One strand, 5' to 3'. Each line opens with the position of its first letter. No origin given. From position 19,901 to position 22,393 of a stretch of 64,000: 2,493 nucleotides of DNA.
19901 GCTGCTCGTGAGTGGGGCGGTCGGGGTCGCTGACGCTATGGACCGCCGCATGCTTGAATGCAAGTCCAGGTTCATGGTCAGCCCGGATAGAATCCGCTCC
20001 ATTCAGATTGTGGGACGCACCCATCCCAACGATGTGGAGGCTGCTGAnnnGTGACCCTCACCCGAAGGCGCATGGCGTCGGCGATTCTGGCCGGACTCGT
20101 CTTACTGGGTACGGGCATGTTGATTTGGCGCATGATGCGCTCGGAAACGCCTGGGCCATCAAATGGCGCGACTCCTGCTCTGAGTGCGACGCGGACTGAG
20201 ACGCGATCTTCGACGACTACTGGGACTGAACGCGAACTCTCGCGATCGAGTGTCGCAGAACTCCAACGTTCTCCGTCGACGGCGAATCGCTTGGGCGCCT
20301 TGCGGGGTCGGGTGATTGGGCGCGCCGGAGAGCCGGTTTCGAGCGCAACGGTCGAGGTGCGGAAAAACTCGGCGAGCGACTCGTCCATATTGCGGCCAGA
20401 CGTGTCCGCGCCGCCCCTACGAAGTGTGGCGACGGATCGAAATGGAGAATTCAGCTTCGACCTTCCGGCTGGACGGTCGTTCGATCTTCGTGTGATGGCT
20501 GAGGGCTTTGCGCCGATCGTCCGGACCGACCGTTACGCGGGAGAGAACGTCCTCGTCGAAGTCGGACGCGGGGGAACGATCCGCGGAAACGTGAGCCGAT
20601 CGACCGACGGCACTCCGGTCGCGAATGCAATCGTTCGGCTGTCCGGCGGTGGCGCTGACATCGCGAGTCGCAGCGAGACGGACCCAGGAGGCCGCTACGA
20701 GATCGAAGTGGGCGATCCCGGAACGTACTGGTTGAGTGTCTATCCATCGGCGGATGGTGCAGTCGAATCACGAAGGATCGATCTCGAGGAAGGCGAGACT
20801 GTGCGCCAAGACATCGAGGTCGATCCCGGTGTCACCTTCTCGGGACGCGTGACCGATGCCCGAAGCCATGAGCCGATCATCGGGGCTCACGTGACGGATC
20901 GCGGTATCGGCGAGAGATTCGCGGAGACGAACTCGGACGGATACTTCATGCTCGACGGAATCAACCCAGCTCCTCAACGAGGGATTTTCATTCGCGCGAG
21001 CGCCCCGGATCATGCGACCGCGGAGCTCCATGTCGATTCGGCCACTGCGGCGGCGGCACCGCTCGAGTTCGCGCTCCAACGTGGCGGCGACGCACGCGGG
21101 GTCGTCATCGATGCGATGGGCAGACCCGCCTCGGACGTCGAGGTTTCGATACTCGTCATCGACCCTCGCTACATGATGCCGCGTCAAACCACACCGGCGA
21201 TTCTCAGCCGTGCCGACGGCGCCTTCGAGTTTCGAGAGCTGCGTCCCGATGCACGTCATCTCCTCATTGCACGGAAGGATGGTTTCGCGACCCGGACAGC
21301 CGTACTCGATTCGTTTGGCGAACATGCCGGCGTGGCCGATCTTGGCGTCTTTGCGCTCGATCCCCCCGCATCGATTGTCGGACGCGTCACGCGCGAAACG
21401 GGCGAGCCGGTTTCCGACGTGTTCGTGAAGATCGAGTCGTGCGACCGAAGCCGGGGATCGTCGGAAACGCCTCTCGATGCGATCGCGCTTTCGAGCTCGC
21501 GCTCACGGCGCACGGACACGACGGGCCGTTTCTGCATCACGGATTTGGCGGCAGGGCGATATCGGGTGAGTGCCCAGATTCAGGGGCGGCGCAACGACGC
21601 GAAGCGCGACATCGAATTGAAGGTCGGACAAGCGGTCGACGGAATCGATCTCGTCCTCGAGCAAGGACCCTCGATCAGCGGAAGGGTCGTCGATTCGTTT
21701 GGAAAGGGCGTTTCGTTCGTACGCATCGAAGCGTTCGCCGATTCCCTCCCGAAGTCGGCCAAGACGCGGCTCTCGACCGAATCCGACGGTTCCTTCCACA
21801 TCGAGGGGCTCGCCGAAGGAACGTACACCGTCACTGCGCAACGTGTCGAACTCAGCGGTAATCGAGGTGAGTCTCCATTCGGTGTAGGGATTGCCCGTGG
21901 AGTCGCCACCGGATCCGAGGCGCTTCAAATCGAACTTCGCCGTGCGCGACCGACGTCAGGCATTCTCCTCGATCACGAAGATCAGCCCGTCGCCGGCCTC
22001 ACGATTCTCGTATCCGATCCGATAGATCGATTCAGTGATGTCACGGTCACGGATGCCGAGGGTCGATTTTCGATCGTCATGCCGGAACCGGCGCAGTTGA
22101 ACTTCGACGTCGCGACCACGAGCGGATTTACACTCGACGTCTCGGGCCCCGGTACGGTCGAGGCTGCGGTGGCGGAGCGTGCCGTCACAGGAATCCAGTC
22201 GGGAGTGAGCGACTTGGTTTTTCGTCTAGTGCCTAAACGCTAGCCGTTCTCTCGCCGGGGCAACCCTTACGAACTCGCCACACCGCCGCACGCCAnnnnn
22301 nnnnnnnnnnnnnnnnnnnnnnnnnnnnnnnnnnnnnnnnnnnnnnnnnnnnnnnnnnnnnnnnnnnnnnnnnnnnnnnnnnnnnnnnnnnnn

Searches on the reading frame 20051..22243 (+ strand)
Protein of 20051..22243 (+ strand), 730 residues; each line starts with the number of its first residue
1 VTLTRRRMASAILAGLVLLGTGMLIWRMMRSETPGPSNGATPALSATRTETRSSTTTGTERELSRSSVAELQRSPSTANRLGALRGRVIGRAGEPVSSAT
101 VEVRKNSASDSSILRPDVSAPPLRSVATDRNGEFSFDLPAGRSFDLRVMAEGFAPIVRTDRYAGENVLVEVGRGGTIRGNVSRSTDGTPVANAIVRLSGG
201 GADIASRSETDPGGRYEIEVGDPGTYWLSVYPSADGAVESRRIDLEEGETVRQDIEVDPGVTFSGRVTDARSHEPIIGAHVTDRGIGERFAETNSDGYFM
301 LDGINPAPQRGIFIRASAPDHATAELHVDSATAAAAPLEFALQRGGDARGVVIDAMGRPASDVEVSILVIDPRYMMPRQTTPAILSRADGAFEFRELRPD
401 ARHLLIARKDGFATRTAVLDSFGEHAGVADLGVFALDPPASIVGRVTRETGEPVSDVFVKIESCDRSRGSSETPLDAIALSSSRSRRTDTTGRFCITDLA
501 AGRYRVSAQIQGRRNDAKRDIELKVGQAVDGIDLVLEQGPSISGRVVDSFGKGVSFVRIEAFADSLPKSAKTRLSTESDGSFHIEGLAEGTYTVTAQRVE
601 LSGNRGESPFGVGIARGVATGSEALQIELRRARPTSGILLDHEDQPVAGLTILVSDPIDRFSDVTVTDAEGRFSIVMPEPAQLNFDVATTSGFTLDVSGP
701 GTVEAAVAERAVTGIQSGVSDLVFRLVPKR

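Call 62: search_protein_families(library=pfam, proteins=[window:20051-22243:+], max_evalue=0.001)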
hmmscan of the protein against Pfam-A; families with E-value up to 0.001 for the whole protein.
window:20051-22243:+ (730 aa): 14 families
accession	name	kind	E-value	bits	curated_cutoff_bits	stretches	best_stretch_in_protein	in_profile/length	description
PF13620.12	CarboxypepD_reg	-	5.8e-65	216.1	32.3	7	441-536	1-81/82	Carboxypeptidase regulatory-like domain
PF13715.12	CarbopepD_reg_2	-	2.3e-25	88.9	32.2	1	264-333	2-67/88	CarboxypepD_reg-like domain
PF10670.15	DUF4198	-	3.5e-17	63.7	34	0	84-140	149-197/209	Domain of unknown function (DUF4198)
PF17210.9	SdrD_B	-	1.2e-12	48.4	29.7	0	551-597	21-65/112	SdrD B-like domain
PF00775.27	Dioxygenase_C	-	2.4e-08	34.1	27.3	0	83-137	31-89/182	Dioxygenase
PF14686.12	fn3_3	-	1e-07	32.1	24.4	0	575-603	30-58/75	Polysaccharide lyase family 4, domain II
PF20598.4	DUF6795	-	3.1e-07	31.1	27.4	0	89-150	5-56/103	Domain of unknown function (DUF6795)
PF17802.7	SpaA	-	6e-07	30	23.1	0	571-595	33-57/91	Prealbumin-like fold domain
PF15976.11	CooC_C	-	7.6e-07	29.5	29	0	626-680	10-58/93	CS1-pili formation C-terminal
PF09430.16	EMC7_beta-sandw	-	5.7e-05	23.7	26.6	0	572-600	21-49/122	ER membrane protein complex subunit 7, beta-sandwich domain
PF12985.13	DUF3869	-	0.00024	21.7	24.5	0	573-603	33-62/85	Domain of unknown function (DUF3869)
PF23193.1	NOMO_3rd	-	0.00033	21.1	27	0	101-141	35-77/120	NOMO third transthyretin-like domain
PF08400.16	phage_tail_N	-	0.00043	20.7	26.6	0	441-516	4-70/134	Prophage tail fibre N-terminal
PF24025.1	Ig_DR_A0283-like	-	0.00077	20.2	27.1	0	445-504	12-58/102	DR_A0283-like, Ig-like domain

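Call 71: search_protein_families(library=pfam, proteins=[window:20051-22243:+], max_evalue=10)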
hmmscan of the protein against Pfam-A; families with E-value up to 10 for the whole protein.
window:20051-22243:+ (730 aa): 22 families
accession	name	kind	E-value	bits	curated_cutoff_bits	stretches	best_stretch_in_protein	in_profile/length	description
PF13620.12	CarboxypepD_reg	-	5.8e-65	216.1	32.3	7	441-536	1-81/82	Carboxypeptidase regulatory-like domain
PF13715.12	CarbopepD_reg_2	-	2.3e-25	88.9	32.2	6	264-333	2-67/88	CarboxypepD_reg-like domain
PF10670.15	DUF4198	-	3.5e-17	63.7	34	5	84-140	149-197/209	Domain of unknown function (DUF4198)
PF17210.9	SdrD_B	-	1.2e-12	48.4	29.7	4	551-597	21-65/112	SdrD B-like domain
PF00775.27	Dioxygenase_C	-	2.4e-08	34.1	27.3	1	83-137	31-89/182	Dioxygenase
PF14686.12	fn3_3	-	1e-07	32.1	24.4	2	575-603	30-58/75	Polysaccharide lyase family 4, domain II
PF20598.4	DUF6795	-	3.1e-07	31.1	27.4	1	89-150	5-56/103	Domain of unknown function (DUF6795)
PF17802.7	SpaA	-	6e-07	30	23.1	1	571-595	33-57/91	Prealbumin-like fold domain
PF15976.11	CooC_C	-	7.6e-07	29.5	29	2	626-680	10-58/93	CS1-pili formation C-terminal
PF09430.16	EMC7_beta-sandw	-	5.7e-05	23.7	26.6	1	572-600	21-49/122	ER membrane protein complex subunit 7, beta-sandwich domain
PF12985.13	DUF3869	-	0.00024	21.7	24.5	1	573-603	33-62/85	Domain of unknown function (DUF3869)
PF23193.1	NOMO_3rd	-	0.00033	21.1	27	0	101-141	35-77/120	NOMO third transthyretin-like domain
PF08400.16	phage_tail_N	-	0.00043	20.7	26.6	1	441-516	4-70/134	Prophage tail fibre N-terminal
PF24025.1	Ig_DR_A0283-like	-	0.00077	20.2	27.1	1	445-504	12-58/102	DR_A0283-like, Ig-like domain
PF16371.11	MetallophosN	-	0.001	19.7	35.6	0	265-322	1-49/77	N terminal of Calcineurin-like phosphoesterase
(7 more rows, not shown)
